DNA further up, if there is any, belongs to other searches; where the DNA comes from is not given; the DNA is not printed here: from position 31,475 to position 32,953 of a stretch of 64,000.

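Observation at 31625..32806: TIM-barrel-like enzyme with an atypical Cx8Cx2C tri-cysteine motif in the sulfur-carrier operon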

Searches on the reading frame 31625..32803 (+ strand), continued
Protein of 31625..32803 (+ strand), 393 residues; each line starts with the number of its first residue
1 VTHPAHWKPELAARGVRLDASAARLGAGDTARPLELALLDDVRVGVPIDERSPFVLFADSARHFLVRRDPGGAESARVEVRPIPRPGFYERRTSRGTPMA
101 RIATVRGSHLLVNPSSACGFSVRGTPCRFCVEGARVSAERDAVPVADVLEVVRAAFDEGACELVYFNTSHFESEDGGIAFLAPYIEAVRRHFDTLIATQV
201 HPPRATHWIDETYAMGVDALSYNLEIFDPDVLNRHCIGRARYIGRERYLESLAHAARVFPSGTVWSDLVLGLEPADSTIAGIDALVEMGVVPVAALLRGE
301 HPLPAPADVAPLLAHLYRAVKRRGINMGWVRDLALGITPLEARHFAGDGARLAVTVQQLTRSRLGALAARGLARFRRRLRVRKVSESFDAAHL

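Call 60: find_encoding_contigs(protein=P0190, flank=9000, max_places=1)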
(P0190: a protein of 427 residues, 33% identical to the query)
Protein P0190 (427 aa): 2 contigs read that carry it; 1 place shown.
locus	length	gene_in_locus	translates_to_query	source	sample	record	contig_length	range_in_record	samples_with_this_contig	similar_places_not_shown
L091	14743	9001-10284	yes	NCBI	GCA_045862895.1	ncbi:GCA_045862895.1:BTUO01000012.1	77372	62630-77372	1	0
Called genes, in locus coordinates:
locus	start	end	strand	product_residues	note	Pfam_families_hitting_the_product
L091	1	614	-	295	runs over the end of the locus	PF01040:UbiA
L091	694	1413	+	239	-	PF00005:ABC_tran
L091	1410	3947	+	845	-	PF02687:FtsX, PF12704:MacB_PCD, PF02687:FtsX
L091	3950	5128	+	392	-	PF07143:AttH, PF17186:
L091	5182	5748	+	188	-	-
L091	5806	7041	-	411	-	PF02786:CPSase_L_D2 (weak), PF02222:ATP-grasp (weak)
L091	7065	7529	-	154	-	PF06525:SoxE (weak), PF13473:Cupredoxin_1 (faint), PF00127:Copper-bind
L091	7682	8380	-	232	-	PF00027:cNMP_binding, PF13545:HTH_Crp_2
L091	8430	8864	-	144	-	PF01814:Hemerythrin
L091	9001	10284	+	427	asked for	PF04055:Radical_SAM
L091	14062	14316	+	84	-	-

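Call 66: search_protein_families(library=pfam, proteins=[L075:2786-3283:+, L050:13122-13817:+, L070:8592-9032:+, L070:5017-6000:+, L052:8654-9262:+, L087:2-481:+, L086:2465-3007:+, L088:2939-4018:+], max_evalue=0.001)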
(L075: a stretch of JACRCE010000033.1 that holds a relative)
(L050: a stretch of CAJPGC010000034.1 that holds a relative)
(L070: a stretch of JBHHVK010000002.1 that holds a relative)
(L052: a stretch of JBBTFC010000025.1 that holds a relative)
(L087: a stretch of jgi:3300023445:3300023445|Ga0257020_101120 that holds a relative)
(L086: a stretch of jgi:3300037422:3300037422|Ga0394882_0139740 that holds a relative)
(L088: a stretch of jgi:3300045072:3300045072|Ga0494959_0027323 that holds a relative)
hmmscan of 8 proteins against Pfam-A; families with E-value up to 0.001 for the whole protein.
L075:2786-3283:+ (166 aa): 1 family
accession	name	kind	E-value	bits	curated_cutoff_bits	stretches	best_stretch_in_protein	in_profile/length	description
PF00582.32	Usp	-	5.3e-08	34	24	1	11-161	1-139/141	Universal stress protein family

L050:13122-13817:+ (232 aa): 1 family
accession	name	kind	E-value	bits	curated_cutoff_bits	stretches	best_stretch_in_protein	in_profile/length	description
PF01507.26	PAPS_reduct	-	7.2e-53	179.6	22.5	1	38-208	2-175/175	Phosphoadenosine phosphosulfate reductase domain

L070:8592-9032:+ (147 aa): 2 families
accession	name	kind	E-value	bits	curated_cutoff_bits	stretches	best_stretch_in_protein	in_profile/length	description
PF14464.11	Prok-JAB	-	2.3e-27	95.6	25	1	14-129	2-111/114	Prokaryotic homologs of the JAB domain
PF01398.27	JAB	-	2e-08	34.5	22.5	1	9-95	5-97/117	JAB1/Mov34/MPN/PAD-1 ubiquitin protease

L070:5017-6000:+ (328 aa): 10 families
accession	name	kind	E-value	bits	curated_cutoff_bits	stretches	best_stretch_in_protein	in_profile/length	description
PF01077.27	NIR_SIR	-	2.7e-27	95.6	27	1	112-303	2-148/158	Nitrite and sulphite reductase 4Fe-4S domain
PF03460.22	NIR_SIR_ferr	-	3.2e-15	56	24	1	36-103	1-68/69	Nitrite/Sulfite reductase ferredoxin-like half domain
PF13237.11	Fer4_10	-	1.7e-10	41.1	25.5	2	184-230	5-53/53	4Fe-4S dicluster domain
PF00037.32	Fer4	-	8.5e-10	38.5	21.1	2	212-234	1-23/24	4Fe-4S binding domain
PF12838.12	Fer4_7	-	3.1e-09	37.6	27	1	188-233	2-52/52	4Fe-4S dicluster domain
PF12837.12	Fer4_6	-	4.5e-09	36.2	25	2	212-234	2-24/24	4Fe-4S binding domain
PF13187.11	Fer4_9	-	7.9e-08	32.7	27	1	188-232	2-50/52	4Fe-4S dicluster domain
PF14697.11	Fer4_21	-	3e-06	27.7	35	1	185-232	5-55/59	4Fe-4S dicluster domain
PF12797.12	Fer4_2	-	2.4e-05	24.5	24.5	1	211-231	2-22/22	4Fe-4S binding domain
PF13459.11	Fer4_15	-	0.00028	22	22.4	0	213-271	2-52/66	4Fe-4S single cluster domain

L052:8654-9262:+ (203 aa): 4 families
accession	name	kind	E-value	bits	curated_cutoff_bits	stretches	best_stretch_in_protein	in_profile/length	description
PF01583.26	APS_kinase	-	2.4e-70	235.9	21.1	1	28-178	1-152/152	Adenylylsulphate kinase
PF13671.12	AAA_33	-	6.1e-07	30.3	27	1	33-145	3-116/143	AAA domain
PF08433.16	KTI12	-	3.4e-05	23.9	22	1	34-170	6-140/271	Chromatin associated protein KTI12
PF13238.12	AAA_18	-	3.9e-05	24.5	29.4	1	34-144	3-108/128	AAA domain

L087:2-481:+ (160 aa): 1 family
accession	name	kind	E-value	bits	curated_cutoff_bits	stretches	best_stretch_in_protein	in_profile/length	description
PF01206.22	TusA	-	6.4e-18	64.8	28.6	1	88-156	3-70/70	Sulfurtransferase TusA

L086:2465-3007:+ (181 aa): 2 families
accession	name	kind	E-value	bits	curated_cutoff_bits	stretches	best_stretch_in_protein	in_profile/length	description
PF02811.25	PHP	-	4.1e-13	50.4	26.4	1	3-93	1-93/164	PHP domain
PF19799.5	DUF6282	-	0.00041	20.5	26.8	1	1-63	2-66/196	Family of unknown function (DUF6282)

L088:2939-4018:+ (360 aa): 2 families
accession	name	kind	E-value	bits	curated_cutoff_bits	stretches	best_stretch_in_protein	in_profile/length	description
PF00939.25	Na_sulph_symp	-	1e-45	157.1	27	1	50-360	8-329/472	Sodium:sulfate symporter transmembrane region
PF03600.22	CitMHS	-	1.1e-31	110.6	31.9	1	84-358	2-253/336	Citrate transporter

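Call 67: search_protein_families(library=ncbifam, alignment_id=A2, max_evalue=0.001)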
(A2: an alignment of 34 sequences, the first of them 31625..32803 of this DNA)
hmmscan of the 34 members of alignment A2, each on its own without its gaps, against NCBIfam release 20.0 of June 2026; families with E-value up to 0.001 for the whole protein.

A. member 1, window:31625-32803:+ (393 aa): 2 families
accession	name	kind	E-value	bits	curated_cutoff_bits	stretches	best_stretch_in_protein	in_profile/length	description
NF045502.1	variant_rSAM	domain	1.4e-44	152.5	125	1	33-295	53-323/357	radical SAM protein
TIGR04043.1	rSAM_MSMEG_0568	hypoth_equivalog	7e-28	97.6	303.7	1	10-295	2-295/354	MSMEG_0568 family radical SAM protein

B. families by the number of members that match (of 34 scanned): 12 families
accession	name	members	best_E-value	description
NF045502.1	variant_rSAM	34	7.9e-65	radical SAM protein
TIGR04043.1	rSAM_MSMEG_0568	34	1e-37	MSMEG_0568 family radical SAM protein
NF053743.1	LipS2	11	2.3e-08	LipS2 family lipoyl synthase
TIGR00510.1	lipA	2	5.7e-06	lipoyl synthase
NF041370.1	desamp_Halo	1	1.3e-12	desampylase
TIGR03916.1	rSAM_link_UDG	1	2.4e-05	putative DNA modification/repair radical SAM protein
TIGR03699.1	menaquin_MqnC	1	6.5e-05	cyclic dehypoxanthinyl futalosine synthase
TIGR00423.1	TIGR00423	1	8.9e-05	CofH family radical SAM protein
NF006276.0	PRK08444.1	1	0.00022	aminofutalosine synthase MqnE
NF006687.0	PRK09234.1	1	0.00058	bifunctional FO biosynthesis protein CofGH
NF004019.1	PRK05481.1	1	0.00061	lipoyl synthase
NF006308.0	PRK08508.1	1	0.00093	biotin synthase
